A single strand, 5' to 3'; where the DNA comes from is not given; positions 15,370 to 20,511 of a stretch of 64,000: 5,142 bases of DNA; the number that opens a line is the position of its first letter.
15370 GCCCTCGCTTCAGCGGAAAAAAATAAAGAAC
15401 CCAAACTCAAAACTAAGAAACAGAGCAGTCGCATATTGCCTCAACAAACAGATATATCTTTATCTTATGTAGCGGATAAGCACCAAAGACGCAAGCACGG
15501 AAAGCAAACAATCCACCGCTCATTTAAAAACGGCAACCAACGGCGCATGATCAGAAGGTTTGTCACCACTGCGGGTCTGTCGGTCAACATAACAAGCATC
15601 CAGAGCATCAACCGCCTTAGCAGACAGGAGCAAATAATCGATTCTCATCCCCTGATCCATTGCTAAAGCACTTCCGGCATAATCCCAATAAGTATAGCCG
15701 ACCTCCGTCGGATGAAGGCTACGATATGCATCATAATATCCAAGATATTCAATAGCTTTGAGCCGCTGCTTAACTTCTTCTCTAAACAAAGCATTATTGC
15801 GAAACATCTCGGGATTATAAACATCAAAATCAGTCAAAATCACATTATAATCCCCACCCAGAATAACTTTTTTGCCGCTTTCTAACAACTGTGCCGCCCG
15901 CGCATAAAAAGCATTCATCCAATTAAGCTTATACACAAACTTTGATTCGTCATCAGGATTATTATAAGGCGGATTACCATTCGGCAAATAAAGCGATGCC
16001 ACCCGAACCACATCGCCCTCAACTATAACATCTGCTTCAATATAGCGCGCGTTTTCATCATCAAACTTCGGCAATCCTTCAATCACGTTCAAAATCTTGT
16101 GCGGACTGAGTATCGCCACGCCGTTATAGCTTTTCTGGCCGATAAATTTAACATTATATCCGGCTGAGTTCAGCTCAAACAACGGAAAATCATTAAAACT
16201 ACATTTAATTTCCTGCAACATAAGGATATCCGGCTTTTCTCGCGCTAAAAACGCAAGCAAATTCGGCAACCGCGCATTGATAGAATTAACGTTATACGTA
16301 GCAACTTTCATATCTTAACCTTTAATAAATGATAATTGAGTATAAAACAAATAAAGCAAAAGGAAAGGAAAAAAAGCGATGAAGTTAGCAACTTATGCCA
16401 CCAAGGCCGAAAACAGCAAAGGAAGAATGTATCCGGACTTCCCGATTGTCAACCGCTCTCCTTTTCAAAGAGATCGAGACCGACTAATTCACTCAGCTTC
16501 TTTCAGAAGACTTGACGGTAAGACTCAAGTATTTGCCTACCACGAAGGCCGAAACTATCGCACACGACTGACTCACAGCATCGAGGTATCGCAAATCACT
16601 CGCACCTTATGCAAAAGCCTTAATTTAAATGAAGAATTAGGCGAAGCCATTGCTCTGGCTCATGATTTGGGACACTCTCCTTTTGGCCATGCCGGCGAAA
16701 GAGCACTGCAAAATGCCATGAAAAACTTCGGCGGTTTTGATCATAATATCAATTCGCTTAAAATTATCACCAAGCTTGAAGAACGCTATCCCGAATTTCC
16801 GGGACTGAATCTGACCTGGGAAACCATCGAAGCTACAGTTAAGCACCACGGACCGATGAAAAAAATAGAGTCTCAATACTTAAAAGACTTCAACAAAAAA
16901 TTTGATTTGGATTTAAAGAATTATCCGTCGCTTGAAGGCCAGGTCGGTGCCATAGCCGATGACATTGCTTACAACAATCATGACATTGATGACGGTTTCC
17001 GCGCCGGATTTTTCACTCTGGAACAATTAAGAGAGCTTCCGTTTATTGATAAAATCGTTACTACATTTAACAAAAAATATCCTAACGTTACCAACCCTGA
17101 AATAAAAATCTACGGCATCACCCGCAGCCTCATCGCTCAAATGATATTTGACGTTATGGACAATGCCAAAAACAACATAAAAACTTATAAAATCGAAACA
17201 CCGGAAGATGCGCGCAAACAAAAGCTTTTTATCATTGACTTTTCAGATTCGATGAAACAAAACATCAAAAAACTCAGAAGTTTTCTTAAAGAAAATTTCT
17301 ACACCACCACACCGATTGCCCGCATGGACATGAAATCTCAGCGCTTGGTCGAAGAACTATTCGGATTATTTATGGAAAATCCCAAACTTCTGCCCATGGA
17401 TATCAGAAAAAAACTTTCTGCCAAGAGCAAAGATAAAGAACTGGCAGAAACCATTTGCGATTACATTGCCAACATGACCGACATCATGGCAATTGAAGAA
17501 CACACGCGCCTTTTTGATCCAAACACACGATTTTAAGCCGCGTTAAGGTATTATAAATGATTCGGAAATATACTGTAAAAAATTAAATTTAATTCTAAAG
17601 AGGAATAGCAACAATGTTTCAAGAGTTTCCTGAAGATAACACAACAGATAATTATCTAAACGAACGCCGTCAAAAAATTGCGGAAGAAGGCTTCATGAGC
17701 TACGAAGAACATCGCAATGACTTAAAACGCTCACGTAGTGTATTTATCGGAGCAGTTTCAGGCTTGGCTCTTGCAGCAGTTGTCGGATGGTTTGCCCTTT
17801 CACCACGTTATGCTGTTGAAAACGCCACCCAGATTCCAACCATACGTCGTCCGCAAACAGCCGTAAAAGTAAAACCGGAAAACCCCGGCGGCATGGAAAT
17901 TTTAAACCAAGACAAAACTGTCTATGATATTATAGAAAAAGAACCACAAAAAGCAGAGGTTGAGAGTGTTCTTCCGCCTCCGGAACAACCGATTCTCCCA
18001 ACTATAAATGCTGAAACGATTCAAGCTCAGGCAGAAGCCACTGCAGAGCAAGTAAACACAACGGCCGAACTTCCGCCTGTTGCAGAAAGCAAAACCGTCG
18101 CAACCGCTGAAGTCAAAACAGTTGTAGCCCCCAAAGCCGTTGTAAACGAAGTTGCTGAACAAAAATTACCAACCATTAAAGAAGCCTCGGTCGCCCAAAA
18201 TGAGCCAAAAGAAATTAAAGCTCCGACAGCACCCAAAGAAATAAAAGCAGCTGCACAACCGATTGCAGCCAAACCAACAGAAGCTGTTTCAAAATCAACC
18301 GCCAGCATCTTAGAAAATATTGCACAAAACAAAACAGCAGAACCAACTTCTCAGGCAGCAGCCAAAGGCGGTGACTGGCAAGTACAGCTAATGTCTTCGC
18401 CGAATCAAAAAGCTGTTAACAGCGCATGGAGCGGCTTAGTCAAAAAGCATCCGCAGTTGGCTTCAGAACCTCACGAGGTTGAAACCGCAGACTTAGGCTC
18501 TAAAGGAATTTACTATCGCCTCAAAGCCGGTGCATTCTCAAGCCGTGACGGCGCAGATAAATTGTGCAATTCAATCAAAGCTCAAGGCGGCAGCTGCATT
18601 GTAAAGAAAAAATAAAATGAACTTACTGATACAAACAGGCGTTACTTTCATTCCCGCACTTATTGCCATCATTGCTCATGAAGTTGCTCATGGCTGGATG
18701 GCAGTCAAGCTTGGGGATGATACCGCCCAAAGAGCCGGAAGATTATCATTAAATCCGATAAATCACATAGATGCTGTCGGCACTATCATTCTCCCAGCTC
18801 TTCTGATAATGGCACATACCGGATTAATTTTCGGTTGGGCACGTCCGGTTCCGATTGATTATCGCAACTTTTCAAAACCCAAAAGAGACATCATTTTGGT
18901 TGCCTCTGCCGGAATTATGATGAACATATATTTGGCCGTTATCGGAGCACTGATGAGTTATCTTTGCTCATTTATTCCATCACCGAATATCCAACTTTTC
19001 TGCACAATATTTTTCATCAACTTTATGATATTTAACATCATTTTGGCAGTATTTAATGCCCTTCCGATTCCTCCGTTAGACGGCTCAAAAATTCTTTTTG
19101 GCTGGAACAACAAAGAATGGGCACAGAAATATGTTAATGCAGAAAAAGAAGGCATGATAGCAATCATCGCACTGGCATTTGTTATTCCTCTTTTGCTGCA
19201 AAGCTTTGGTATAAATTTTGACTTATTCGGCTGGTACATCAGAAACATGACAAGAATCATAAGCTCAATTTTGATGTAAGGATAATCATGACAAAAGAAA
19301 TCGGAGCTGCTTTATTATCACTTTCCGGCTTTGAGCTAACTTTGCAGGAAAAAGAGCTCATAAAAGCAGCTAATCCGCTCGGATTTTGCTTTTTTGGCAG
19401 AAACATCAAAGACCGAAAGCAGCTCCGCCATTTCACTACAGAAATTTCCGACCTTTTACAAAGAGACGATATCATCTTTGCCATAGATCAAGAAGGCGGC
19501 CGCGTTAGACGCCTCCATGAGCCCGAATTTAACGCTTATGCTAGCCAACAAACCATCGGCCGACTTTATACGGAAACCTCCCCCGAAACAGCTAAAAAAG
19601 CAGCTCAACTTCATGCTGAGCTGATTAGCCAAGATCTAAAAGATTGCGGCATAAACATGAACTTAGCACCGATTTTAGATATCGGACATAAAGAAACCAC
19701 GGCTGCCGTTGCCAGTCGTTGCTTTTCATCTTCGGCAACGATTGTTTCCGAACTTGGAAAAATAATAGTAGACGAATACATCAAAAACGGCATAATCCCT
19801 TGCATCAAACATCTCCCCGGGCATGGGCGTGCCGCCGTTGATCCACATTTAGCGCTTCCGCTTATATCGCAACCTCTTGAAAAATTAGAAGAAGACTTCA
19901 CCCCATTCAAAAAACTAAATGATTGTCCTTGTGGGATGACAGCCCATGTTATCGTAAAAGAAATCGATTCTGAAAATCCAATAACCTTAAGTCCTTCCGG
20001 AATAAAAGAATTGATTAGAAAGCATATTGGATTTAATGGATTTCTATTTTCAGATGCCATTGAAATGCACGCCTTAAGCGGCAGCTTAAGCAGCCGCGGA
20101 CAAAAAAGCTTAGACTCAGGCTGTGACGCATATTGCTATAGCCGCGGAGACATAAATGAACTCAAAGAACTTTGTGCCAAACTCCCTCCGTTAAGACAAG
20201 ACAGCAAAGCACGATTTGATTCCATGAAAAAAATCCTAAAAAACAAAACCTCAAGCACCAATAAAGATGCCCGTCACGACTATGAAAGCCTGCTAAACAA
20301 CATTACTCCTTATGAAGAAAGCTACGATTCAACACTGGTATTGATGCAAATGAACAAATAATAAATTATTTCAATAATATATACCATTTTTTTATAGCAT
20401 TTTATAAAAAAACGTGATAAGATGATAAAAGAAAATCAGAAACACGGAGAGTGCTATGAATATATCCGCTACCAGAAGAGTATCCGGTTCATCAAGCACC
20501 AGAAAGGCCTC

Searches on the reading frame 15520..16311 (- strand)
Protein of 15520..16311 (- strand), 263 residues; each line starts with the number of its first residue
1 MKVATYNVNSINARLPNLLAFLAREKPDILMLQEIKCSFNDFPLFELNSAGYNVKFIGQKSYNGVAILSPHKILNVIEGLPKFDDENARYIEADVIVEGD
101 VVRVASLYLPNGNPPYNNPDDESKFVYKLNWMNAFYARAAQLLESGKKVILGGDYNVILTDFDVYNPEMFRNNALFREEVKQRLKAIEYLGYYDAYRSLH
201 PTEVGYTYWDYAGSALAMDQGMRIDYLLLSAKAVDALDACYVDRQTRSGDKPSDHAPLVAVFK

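Call 52: search_protein_families(library=pfam, max_evalue=0.00001, proteins=[window:15520-16311:-])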
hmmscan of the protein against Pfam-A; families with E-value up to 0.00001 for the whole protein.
window:15520-16311:- (263 aa): 1 family
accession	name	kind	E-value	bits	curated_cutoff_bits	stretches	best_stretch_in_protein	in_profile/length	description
PF03372.29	Exo_endo_phos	-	5e-27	95.5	24.5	1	4-255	1-225/225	Endonuclease/Exonuclease/phosphatase family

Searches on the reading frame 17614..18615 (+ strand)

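Call 53: search_protein_families(library=pfam, max_evalue=0.00001, proteins=[window:17614-18615:+])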
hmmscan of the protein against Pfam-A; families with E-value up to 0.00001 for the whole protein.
window:17614-18615:+ (333 aa): 1 family
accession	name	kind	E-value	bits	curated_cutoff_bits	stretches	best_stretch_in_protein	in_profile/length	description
PF05036.18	SPOR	-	2.7e-10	40.9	21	1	252-331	2-75/76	SPOR domain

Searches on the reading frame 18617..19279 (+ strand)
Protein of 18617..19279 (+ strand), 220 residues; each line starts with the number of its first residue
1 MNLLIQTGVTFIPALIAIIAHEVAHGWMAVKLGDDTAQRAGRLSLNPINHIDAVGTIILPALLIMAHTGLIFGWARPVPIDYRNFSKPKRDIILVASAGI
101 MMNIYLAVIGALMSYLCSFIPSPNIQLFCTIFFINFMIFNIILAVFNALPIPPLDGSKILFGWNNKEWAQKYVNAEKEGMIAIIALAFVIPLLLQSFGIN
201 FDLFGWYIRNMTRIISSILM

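Call 53: search_protein_families(library=pfam, max_evalue=0.00001, proteins=[window:18617-19279:+])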
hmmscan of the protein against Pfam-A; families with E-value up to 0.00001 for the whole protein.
window:18617-19279:+ (220 aa): 1 family
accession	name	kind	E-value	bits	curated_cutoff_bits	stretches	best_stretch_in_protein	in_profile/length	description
PF02163.28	Peptidase_M50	-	3.1e-11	43.5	27.2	1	131-190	162-219/221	Peptidase family M50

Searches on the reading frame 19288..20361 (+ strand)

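Call 53: search_protein_families(library=pfam, max_evalue=0.00001, proteins=[window:19288-20361:+])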
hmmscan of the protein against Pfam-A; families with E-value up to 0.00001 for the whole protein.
window:19288-20361:+ (357 aa): 1 family
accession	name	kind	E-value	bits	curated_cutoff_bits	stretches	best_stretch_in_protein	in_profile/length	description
PF00933.27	Glyco_hydro_3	-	2.8e-47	162.1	27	1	16-299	15-296/316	Glycosyl hydrolase family 3 N terminal domain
